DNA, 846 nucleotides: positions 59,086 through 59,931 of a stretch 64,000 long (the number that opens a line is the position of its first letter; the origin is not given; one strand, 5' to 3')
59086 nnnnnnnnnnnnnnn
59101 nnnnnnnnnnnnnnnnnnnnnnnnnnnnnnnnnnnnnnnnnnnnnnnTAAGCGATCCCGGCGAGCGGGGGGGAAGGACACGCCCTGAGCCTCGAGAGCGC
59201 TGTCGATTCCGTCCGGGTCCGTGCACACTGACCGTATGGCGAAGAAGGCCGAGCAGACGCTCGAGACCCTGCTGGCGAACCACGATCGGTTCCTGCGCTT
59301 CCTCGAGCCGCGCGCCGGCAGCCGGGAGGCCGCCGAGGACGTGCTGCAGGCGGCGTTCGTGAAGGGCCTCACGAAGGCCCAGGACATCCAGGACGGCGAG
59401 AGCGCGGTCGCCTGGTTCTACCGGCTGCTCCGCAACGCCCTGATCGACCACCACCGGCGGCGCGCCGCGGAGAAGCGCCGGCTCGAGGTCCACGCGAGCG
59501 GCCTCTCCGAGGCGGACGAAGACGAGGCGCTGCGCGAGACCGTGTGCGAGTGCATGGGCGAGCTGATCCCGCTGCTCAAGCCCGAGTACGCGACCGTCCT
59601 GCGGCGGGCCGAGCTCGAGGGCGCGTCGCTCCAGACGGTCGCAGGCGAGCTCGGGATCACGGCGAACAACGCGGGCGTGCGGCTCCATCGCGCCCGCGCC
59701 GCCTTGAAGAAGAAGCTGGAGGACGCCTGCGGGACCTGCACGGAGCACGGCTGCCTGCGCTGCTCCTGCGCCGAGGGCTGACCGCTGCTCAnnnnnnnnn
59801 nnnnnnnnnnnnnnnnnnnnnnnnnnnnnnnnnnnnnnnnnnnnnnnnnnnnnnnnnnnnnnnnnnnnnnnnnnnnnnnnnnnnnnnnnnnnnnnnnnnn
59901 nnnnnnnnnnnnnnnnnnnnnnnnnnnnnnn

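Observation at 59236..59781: CorE-like ECF sigma factor with Cys-rich C-terminal extension between cusCBA and copA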

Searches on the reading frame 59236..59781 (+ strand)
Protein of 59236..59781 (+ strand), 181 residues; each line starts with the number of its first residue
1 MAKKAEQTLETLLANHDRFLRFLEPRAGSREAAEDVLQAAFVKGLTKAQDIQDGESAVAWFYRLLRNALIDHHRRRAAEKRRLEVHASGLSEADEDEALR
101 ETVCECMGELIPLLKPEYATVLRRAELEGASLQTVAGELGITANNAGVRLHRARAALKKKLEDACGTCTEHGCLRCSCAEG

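Call 3: search_protein_families(library=pfam, proteins=[window:59236-59778:+], max_evalue=0.1)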
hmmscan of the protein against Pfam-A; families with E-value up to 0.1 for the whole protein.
window:59236-59778:+ (181 aa): 5 families
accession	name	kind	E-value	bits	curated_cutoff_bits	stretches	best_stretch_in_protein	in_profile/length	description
PF04542.20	Sigma70_r2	-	5.8e-10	39.3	24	1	15-77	5-69/71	Sigma-70 region 2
PF08281.18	Sigma70_r4_2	-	9.3e-09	35.3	25.7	1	105-157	2-54/54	Sigma-70, region 4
PF07638.17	Sigma70_ECF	-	2.3e-06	28.1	21.1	1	27-162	43-184/185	ECF sigma factor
PF04545.22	Sigma70_r4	-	0.00081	19.3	24.1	1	114-159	5-50/50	Sigma-70, region 4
PF22029.2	PhyR_sigma2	-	0.056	13.9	27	0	28-65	17-54/55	Sigma2 domain of PhyR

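Call 4: search_protein_families(library=ncbifam, proteins=[window:59236-59778:+], max_evalue=0.1)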
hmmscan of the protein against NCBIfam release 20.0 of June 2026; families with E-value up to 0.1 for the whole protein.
window:59236-59778:+ (181 aa): 81 families (the best 25 are shown)
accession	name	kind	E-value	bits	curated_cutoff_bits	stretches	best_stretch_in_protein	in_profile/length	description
TIGR02959.1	SigZ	equivalog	5.8e-28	97.8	168.65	1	17-169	6-156/170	RNA polymerase sigma factor SigZ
NF007215.0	PRK09637.1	equivalog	6e-27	94.8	212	1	14-167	8-160/181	RNA polymerase sigma factor SigZ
NF058625.1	sigma_PG0214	equivalog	6.4e-20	71.5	130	1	12-162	10-162/170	GFO_1088 family ECF-type sigma factor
TIGR02937.1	sigma70-ECF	superfamily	9.3e-20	70.9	42.9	1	14-161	8-165/165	sigma-70 family RNA polymerase sigma factor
TIGR02989.1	Sig-70_gvs1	subfamily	6.5e-17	61.9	124.55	1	10-158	5-155/158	RNA polymerase sigma-70 factor, Rhodopirellula/Verrucomicrobium family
NF007227.0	PRK09645.1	subfamily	2.2e-16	60.3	202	1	2-164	8-173/177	sigma-70 family RNA polymerase sigma factor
TIGR02950.1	SigM_subfam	subfamily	1.2e-15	57.7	147.95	1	18-161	12-158/159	RNA polymerase sigma factor, SigM family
NF008888.0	PRK11922.1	equivalog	3.3e-14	53.1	204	1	5-167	28-202/231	RNA polymerase sigma factor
TIGR02985.1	Sig70_bacteroi1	subfamily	4.3e-14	53.1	126.4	1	16-161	11-162/162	RNA polymerase sigma-70 factor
NF008892.0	PRK11924.2-1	equivalog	2.2e-12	47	291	2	16-87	26-95/203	RNA polymerase sigma factor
TIGR02943.1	Sig70_famx1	hypoth_equivalog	3.4e-12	46.6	162.2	2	11-93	7-89/188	RNA polymerase sigma-70 factor, TIGR02943 family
TIGR02983.1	SigE-fam_strep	subfamily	5.8e-12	45.8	141.55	1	7-163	7-160/162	SigE family RNA polymerase sigma factor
NF005448.0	PRK07037.1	equivalog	2.8e-11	43.3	190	1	6-96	12-101/186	RNA polymerase factor sigma-70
TIGR02947.1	SigH_actino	hypoth_equivalog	3.1e-11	43.3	251.55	1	32-166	37-184/193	RNA polymerase sigma-70 factor, TIGR02947 family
NF009165.0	PRK12512.1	equivalog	9e-11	41.7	198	1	26-163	45-181/184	RNA polymerase sigma factor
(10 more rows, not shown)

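Call 6: find_homologous_proteins(query=window:59236-59778:+)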
Query window:59236-59778:+ (181 aa): 1720 proteins with E <= 0.001 among 2303 candidates; the best 120 are listed.
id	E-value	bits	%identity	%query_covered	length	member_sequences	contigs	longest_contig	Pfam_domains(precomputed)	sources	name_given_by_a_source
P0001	3.9e-103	361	94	98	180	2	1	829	PF07638.18,PF04542.21,PF08281.19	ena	-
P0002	5.6e-97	341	90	98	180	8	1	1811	PF07638.18,PF04542.21,PF08281.19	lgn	-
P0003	3.8e-88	312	86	98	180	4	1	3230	PF04542.21,PF08281.19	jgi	jgi:RNA polymerase sigma factor (sigma-70 family)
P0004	3.2e-87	309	80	97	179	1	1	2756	PF04545.23,PF04542.21,PF08281.19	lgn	-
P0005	7.5e-86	305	80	98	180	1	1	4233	PF04542.21,PF08281.19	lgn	-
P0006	1.2e-85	304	80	96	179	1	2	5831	PF04542.21,PF08281.19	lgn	-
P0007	9.2e-85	301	79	98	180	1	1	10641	PF04545.23,PF04542.21,PF08281.19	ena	-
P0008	3.0e-84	299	78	97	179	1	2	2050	PF04542.21,PF08281.19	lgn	-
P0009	3.5e-84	299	80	96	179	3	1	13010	PF04542.21,PF08281.19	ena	-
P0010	4.2e-83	296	76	97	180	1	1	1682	PF04542.21,PF08281.19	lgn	-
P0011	4.3e-82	292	77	98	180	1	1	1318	PF07638.18,PF04542.21,PF08281.19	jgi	jgi:RNA polymerase sigma factor (sigma-70 family)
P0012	4.0e-81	289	77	96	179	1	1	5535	PF04542.21,PF08281.19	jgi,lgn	jgi:RNA polymerase sigma factor (sigma-70 family)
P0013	6.8e-81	288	76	97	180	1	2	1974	PF04542.21,PF08281.19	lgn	-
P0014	3.5e-78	280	73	97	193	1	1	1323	PF07638.18,PF04542.21,PF08281.19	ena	-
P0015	1.1e-72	262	72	98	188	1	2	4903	PF04542.21,PF08281.19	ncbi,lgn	-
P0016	3.0e-69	251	66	97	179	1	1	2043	PF04542.21,PF08281.19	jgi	jgi:RNA polymerase sigma factor (sigma-70 family)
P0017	3.4e-68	247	65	97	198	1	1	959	PF04542.21,PF08281.19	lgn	-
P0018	8.6e-68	246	68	94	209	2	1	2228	PF04542.21,PF08281.19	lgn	-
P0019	2.7e-67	244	64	99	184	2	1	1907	PF04542.21,PF08281.19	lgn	-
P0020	3.1e-67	244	63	100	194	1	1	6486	PF04542.21,PF08281.19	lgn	-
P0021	3.1e-66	241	68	94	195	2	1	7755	PF04542.21,PF08281.19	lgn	-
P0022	1.3e-65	239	63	99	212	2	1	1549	PF04542.21,PF08281.19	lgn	-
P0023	1.4e-65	239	64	98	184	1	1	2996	PF04542.21,PF08281.19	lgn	-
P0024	1.7e-65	238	62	97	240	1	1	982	PF07638.18,PF04542.21,PF08281.19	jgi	jgi:RNA polymerase sigma-70 factor (ECF subfamily)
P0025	2.0e-65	238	64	96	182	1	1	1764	PF04542.21,PF08281.19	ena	-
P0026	2.0e-65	238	66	93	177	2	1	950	PF04542.21,PF08281.19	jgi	jgi:RNA polymerase sigma factor (sigma-70 family)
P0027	2.5e-65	238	62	97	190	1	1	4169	PF04542.21,PF08281.19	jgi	jgi:RNA polymerase sigma-70 factor (ECF subfamily)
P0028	3.7e-65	237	66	96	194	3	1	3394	PF07638.18,PF04542.21,PF08281.19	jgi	jgi:RNA polymerase sigma factor (sigma-70 family)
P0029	3.9e-65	237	65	93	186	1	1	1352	PF04542.21,PF08281.19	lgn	-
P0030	4.5e-65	237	64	97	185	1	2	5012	PF04542.21,PF08281.19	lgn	-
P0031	1.9e-64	235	63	98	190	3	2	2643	PF04542.21,PF08281.19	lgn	-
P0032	2.3e-64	235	64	94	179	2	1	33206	PF04542.21,PF08281.19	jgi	jgi:RNA polymerase sigma-70 factor (ECF subfamily)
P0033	2.4e-64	235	65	94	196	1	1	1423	PF07638.18,PF04542.21,PF08281.19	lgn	-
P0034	3.0e-64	234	60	98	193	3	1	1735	PF04542.21,PF08281.19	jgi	jgi:RNA polymerase sigma-70 factor (ECF subfamily)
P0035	6.3e-64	233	65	93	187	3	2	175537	PF04542.21,PF08281.19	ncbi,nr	ncbi:MAG: sigma-70 family RNA polymerase sigma factor [Planctomycetes bacterium]|nr:sigma-70 family 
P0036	8.6e-64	233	65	93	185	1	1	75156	PF04542.21,PF08281.19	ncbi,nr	ncbi:MAG: sigma-70 family RNA polymerase sigma factor [Planctomycetes bacterium]|nr:sigma-70 family 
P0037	1.3e-63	232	62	98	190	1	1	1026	PF07638.18,PF04542.21,PF08281.19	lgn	-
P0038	1.7e-63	232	63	98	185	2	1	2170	PF04542.21,PF08281.19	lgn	-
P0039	2.5e-63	231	61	94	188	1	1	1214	PF04542.21,PF08281.19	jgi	jgi:RNA polymerase sigma-70 factor (ECF subfamily)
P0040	3.1e-63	231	62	96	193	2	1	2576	PF07638.18,PF04542.21,PF08281.19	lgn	-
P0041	3.3e-63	231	65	93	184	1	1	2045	PF04542.21,PF08281.19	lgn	-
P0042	4.3e-63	230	61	97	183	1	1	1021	PF04542.21,PF08281.19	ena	-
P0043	5.3e-63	230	61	97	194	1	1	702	PF07638.18,PF04542.21,PF08281.19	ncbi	-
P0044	5.8e-63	230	61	97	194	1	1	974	PF07638.18,PF04542.21,PF08281.19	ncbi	-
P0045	7.0e-63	230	61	94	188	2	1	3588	PF04542.21,PF08281.19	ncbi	-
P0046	7.7e-63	230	61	98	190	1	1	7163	PF04542.21,PF08281.19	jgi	jgi:RNA polymerase sigma-70 factor (ECF subfamily)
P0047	1.2e-62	229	62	96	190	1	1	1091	PF04542.21,PF08281.19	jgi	-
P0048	2.5e-62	228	62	96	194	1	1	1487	PF04542.21,PF08281.19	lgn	-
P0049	2.7e-62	228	62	96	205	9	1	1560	PF04542.21,PF08281.19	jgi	jgi:RNA polymerase sigma factor (sigma-70 family)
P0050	3.5e-62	227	60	98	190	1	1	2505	PF04542.21,PF08281.19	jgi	jgi:RNA polymerase sigma-70 factor (ECF subfamily)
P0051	4.6e-62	227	58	100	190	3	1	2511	PF04542.21,PF08281.19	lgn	-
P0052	5.9e-62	227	62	96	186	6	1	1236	PF04542.21,PF08281.19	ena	-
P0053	6.2e-62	227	61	96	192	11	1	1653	PF04542.21,PF08281.19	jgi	jgi:RNA polymerase sigma-70 factor (ECF subfamily)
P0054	6.5e-62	227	61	96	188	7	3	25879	PF07638.18,PF04542.21,PF08281.19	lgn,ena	-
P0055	1.0e-61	226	58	99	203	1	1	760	PF04542.21,PF08281.19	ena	-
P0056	1.5e-61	225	61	96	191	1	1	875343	PF04542.21,PF08281.19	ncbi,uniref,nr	ncbi:RNA polymerase sigma factor [Pyxidicoccus caerfyrddinensis]|uniref:RNA polymerase sigma factor 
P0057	1.8e-61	225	62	96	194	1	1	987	PF04542.21,PF08281.19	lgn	-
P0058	1.9e-61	225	61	96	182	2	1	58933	PF04542.21,PF08281.19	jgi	jgi:RNA polymerase sigma-70 factor (ECF subfamily)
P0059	2.0e-61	225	60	96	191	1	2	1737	PF04542.21,PF08281.19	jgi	jgi:RNA polymerase sigma factor (sigma-70 family)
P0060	2.1e-61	225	61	96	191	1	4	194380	PF04542.21,PF08281.19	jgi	jgi:RNA polymerase sigma factor (sigma-70 family)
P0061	2.4e-61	225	62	96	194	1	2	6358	PF04542.21,PF08281.19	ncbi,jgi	jgi:RNA polymerase sigma-70 factor (ECF subfamily)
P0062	2.6e-61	225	59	100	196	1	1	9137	PF07638.18,PF04542.21,PF08281.19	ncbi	ncbi:MAG TPA: sigma-70 family RNA polymerase sigma factor [Polyangiaceae bacterium]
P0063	2.6e-61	225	60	96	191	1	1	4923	PF04542.21,PF08281.19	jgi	jgi:RNA polymerase sigma-70 factor (ECF subfamily)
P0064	3.0e-61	224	61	97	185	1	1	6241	PF04542.21,PF08281.19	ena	-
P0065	3.2e-61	224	58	98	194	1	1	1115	PF07638.18,PF04542.21,PF08281.19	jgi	jgi:RNA polymerase sigma-70 factor (ECF subfamily)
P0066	3.6e-61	224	59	96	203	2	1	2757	PF07638.18,PF04542.21,PF08281.19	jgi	jgi:RNA polymerase sigma factor (sigma-70 family)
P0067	3.7e-61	224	60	96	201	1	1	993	PF04542.21,PF08281.19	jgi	jgi:RNA polymerase sigma factor (sigma-70 family)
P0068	4.0e-61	224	58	99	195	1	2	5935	PF04542.21,PF08281.19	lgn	-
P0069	4.9e-61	224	59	94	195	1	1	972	PF04542.21,PF08281.19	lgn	-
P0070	5.3e-61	224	60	96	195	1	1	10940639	PF04542.21,PF08281.19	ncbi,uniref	ncbi:RNA polymerase sigma factor [Archangium gephyra]|uniref:RNA polymerase sigma factor n=1 Tax=Arc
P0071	5.4e-61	224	61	96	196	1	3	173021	PF04542.21,PF08281.19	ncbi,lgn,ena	-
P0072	6.1e-61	223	60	96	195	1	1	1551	PF04542.21,PF08281.19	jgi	jgi:RNA polymerase sigma factor (sigma-70 family)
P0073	6.3e-61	223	60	97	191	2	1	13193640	PF04542.21,PF08281.19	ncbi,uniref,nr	ncbi:RNA polymerase sigma factor [Pyxidicoccus sp. MSG2]|uniref:RNA polymerase sigma factor n=1 Tax=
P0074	7.0e-61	223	60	96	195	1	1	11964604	PF07638.18,PF04542.21,PF08281.19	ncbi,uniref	ncbi:RNA polymerase sigma factor [Archangium gephyra]|uniref:RNA polymerase sigma factor n=1 Tax=Arc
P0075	7.0e-61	223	61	96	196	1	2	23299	PF04542.21,PF08281.19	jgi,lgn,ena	-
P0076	7.1e-61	223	59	98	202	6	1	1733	PF04542.21,PF08281.19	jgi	jgi:RNA polymerase sigma factor (sigma-70 family)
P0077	7.3e-61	223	58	99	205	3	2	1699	PF04542.21,PF08281.19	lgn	-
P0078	7.3e-61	223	60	98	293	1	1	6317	PF04542.21,PF08281.19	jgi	jgi:RNA polymerase sigma factor (sigma-70 family)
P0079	7.5e-61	223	61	96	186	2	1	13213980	PF04542.21,PF08281.19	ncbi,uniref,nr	ncbi:RNA polymerase sigma factor [Archangium violaceum]|uniref:RNA polymerase sigma factor n=1 Tax=A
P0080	8.6e-61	223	60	96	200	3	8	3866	PF07638.18,PF04542.21,PF08281.19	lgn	-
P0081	8.7e-61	223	63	94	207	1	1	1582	PF04542.21,PF08281.19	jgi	-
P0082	9.2e-61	223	60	96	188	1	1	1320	PF07638.18,PF04542.21,PF08281.19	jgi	jgi:RNA polymerase sigma factor (sigma-70 family)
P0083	9.5e-61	223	60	96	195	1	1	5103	PF04542.21,PF08281.19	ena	-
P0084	1.2e-60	222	61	93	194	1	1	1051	PF04542.21,PF08281.19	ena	-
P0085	1.5e-60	222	60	96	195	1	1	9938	PF04542.21,PF08281.19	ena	-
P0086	1.5e-60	222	58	96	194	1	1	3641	PF04542.21,PF08281.19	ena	-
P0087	1.6e-60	222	59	96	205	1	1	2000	PF04542.21,PF08281.19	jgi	jgi:RNA polymerase sigma factor (sigma-70 family)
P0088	1.7e-60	222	61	97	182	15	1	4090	PF04542.21,PF08281.19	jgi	jgi:RNA polymerase sigma factor (sigma-70 family)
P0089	2.2e-60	222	60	98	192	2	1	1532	PF04542.21,PF08281.19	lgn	-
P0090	2.4e-60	222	61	96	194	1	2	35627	PF04542.21,PF08281.19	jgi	jgi:RNA polymerase sigma-70 factor (ECF subfamily)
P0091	2.6e-60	221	61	94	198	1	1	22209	PF04542.21,PF08281.19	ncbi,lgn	ncbi:RNA polymerase sigma factor [Myxococcus sp. 1LA]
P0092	2.8e-60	221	57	99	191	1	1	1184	PF04542.21,PF08281.19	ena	-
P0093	2.9e-60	221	56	97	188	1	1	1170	PF04542.21,PF08281.19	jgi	jgi:RNA polymerase sigma factor (sigma-70 family)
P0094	3.4e-60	221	61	94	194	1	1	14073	PF04542.21,PF08281.19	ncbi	-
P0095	3.4e-60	221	57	94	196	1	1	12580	PF04542.21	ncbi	ncbi:MAG: RNA polymerase sigma factor [Gemmatimonadales bacterium]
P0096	3.5e-60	221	59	95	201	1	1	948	PF04542.21,PF08281.19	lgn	-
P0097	3.6e-60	221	61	94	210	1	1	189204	PF04542.21,PF08281.19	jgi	-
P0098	3.8e-60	221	59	94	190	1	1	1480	PF04542.21,PF08281.19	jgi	jgi:RNA polymerase sigma-70 factor (ECF subfamily)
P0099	4.0e-60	221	61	96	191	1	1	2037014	PF04542.21,PF08281.19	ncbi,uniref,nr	ncbi:RNA polymerase sigma factor [Pyxidicoccus xibeiensis]|uniref:RNA polymerase sigma factor n=1 Ta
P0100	4.1e-60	221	60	98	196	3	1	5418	PF07638.18,PF04542.21,PF08281.19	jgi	jgi:RNA polymerase sigma-70 factor (ECF subfamily)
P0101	4.3e-60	221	60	96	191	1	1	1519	PF04542.21,PF08281.19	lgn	-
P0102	4.7e-60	221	60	98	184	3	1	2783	PF04542.21,PF08281.19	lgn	-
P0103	4.9e-60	221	59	98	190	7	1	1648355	PF04542.21,PF08281.19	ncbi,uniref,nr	ncbi:RNA polymerase sigma factor [Pyxidicoccus trucidator]|uniref:RNA polymerase sigma factor n=1 Ta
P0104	5.1e-60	220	59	97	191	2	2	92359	PF04542.21,PF08281.19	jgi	jgi:RNA polymerase sigma factor (sigma-70 family)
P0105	5.4e-60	220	60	96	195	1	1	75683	PF04542.21,PF08281.19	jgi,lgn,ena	-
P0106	5.4e-60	220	60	96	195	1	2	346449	PF04542.21,PF08281.19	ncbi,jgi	jgi:RNA polymerase sigma-70 factor (ECF subfamily)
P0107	5.9e-60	220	59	98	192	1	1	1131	PF04542.21,PF08281.19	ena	-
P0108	6.9e-60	220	65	97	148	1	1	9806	PF04542.21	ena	-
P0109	7.4e-60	220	61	96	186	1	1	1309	PF04542.21,PF08281.19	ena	-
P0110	8.0e-60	220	59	94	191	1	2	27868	PF04542.21,PF08281.19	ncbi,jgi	jgi:RNA polymerase sigma-70 factor (ECF subfamily)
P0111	8.1e-60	220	60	99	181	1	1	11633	PF04542.21,PF08281.19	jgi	jgi:RNA polymerase sigma-70 factor (ECF subfamily)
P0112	8.1e-60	220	58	97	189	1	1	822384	PF04542.21,PF08281.19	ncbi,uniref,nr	ncbi:RNA polymerase sigma factor [Hyalangium rubrum]|uniref:Sigma-70 family RNA polymerase sigma fac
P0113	9.7e-60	220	58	97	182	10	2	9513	PF04542.21,PF08281.19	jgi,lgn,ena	jgi:RNA polymerase sigma-70 factor (ECF subfamily)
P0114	9.8e-60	220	61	98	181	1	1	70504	PF04542.21,PF08281.19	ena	-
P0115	1.0e-59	219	62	95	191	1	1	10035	PF04545.23,PF04542.21,PF08281.19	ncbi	-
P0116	1.1e-59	219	59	98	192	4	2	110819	PF04542.21,PF08281.19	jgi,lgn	jgi:RNA polymerase sigma-70 factor (ECF subfamily)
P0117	1.1e-59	219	59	96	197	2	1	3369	PF04542.21,PF08281.19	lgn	-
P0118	1.5e-59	219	61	96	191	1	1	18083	PF04542.21,PF08281.19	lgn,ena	-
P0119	1.5e-59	219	59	98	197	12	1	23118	PF04542.21,PF08281.19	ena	-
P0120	1.7e-59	219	58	96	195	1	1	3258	PF04542.21,PF08281.19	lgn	-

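Call 23: find_related_loci(query=A1, collection=genome_contigs, flank=10000)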
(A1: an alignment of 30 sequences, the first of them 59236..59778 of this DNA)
Query A1 (181 aa) in genome_contigs; peptide patterns used: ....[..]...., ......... (x = any residue, [..] = any of these).
598 stretches matched a pattern (row limit reached: there are more); 547 encode a relative of the query (tblastn E <= 1e-3); the best 80 are kept; 80 distinct loci.
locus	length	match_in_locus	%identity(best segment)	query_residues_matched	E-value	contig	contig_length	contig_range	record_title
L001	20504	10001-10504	65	11-178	3e-69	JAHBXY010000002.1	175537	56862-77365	MAG: Planctomycetota bacterium isolate ACE_PLA31 PLA31_2, whole genome shotgun sequence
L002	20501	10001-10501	66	12-178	7e-69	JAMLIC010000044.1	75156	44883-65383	MAG: Planctomycetota bacterium isolate ACE_NR_PLAN1 ACE_NR_PLAN1_44, whole genome shotgun sequence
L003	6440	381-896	63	9-180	4e-67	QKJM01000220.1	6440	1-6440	MAG: Archangium sp. isolate SZUA-606 scaffold_53746, whole genome shotgun sequence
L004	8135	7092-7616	57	3-178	3e-66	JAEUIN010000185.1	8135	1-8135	MAG: Planctomycetaceae bacterium isolate new MAG-44 k141_4348983, whole genome shotgun sequence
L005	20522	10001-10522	61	5-178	6e-66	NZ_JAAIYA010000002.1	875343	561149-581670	Pyxidicoccus caerfyrddinensis strain CA032A NODE_2_length_875343_cov_21.4147, whole genome shotgun sequence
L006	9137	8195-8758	59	1-181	3e-66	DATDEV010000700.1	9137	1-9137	MAG TPA_asm: Polyangiaceae bacterium isolate SMAG_U209 k141_1280853, whole genome shotgun sequence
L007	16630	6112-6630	60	8-180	1e-65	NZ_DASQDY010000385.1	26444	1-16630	MAG: Archangium sp. isolate SMAG_U11739 k141_382066, whole genome shotgun sequence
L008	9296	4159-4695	60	5-181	2e-65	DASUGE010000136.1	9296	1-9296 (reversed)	MAG TPA_asm: Polyangiaceae bacterium isolate SMAG_U1397 k141_307378, whole genome shotgun sequence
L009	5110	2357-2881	60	9-181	1e-65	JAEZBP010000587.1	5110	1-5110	MAG: Proteobacteria bacterium isolate OH_CBrB_201 k127_1087929, whole genome shotgun sequence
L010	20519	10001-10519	61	5-178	3e-65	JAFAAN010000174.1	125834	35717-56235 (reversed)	MAG: Proteobacteria bacterium isolate OH_PFB_83 k127_543863, whole genome shotgun sequence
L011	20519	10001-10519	59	8-180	7e-65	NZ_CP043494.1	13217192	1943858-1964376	Archangium minus strain Cbm 6 chromosome, complete genome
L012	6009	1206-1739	60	1-178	7e-65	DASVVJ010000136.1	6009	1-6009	MAG TPA_asm: Myxococcaceae bacterium isolate SMAG_U3340 k141_289856, whole genome shotgun sequence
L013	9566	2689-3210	59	7-180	8e-65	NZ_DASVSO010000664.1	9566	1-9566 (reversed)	MAG: Archangium sp. isolate SMAG_U3264 k141_433066, whole genome shotgun sequence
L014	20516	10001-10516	60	9-180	1e-64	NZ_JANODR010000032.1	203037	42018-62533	MAG: Archangium sp. isolate VAR_17_metabat_108 VAR_17_k141_2685490, whole genome shotgun sequence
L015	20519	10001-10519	59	8-180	2e-64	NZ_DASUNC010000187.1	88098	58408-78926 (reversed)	MAG: Archangium sp. isolate SMAG_U1589 k141_403234, whole genome shotgun sequence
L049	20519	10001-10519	57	8-179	1e-59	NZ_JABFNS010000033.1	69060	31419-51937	Myxococcus xanthus strain AM003 NODE_33_length_69060_cov_35.5155, whole genome shotgun sequence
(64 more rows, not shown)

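Call 37: search_protein_families(library=pfam, proteins=[L049:3498-5957:+, L049:6071-6607:+, L049:6607-7023:+, L049:7051-8508:+, L049:8537-9874:+, L049:10768-10989:-], max_evalue=0.01)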
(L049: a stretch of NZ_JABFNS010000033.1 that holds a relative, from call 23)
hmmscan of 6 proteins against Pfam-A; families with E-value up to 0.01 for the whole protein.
L049:3498-5957:+ (820 aa): 5 families
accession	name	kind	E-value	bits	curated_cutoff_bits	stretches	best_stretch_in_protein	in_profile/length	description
PF00122.25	E1-E2_ATPase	-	1.9e-61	207.2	28.1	1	301-482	2-180/181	E1-E2 ATPase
PF00702.32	Hydrolase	-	2.5e-36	126.3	26.4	1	499-714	1-191/191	haloacid dehalogenase-like hydrolase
PF00403.32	HMA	-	7.9e-17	61.8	24.8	1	80-139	2-61/62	Heavy-metal-associated domain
PF08282.18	Hydrolase_3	-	3.8e-05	24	20.9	1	685-730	194-239/255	haloacid dehalogenase-like hydrolase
PF12710.13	HAD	-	0.00046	21.1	27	1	626-710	75-188/189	haloacid dehalogenase-like hydrolase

L049:6071-6607:+ (179 aa): 0 families

L049:6607-7023:+ (139 aa): 0 families

L049:7051-8508:+ (486 aa): 1 family
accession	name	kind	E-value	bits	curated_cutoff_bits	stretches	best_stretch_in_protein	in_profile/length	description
PF02321.23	OEP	-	1.2e-24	87.6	22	2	283-456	4-186/187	Outer membrane efflux protein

L049:8537-9874:+ (446 aa): 4 families
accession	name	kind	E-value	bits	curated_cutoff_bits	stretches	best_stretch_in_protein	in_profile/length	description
PF07732.21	Cu-oxidase_3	-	7e-41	139.5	21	1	88-198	7-118/119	Multicopper oxidase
PF07731.20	Cu-oxidase_2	-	8.5e-34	116.7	20.4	2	223-337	6-131/137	Multicopper oxidase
PF00394.28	Cu-oxidase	-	1.2e-07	32.4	21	1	249-331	61-141/157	Multicopper oxidase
PF13473.12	Cupredoxin_1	-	0.0016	18.8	27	0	301-327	70-96/104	Cupredoxin-like domain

L049:10768-10989:- (74 aa): 2 families
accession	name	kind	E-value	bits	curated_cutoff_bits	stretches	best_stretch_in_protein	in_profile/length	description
PF00403.32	HMA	-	1.3e-16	61.2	24.8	1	9-69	2-62/62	Heavy-metal-associated domain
PF19803.4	DUF6286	-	0.00065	20.6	35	1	13-66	34-87/108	Family of unknown function (DUF6286)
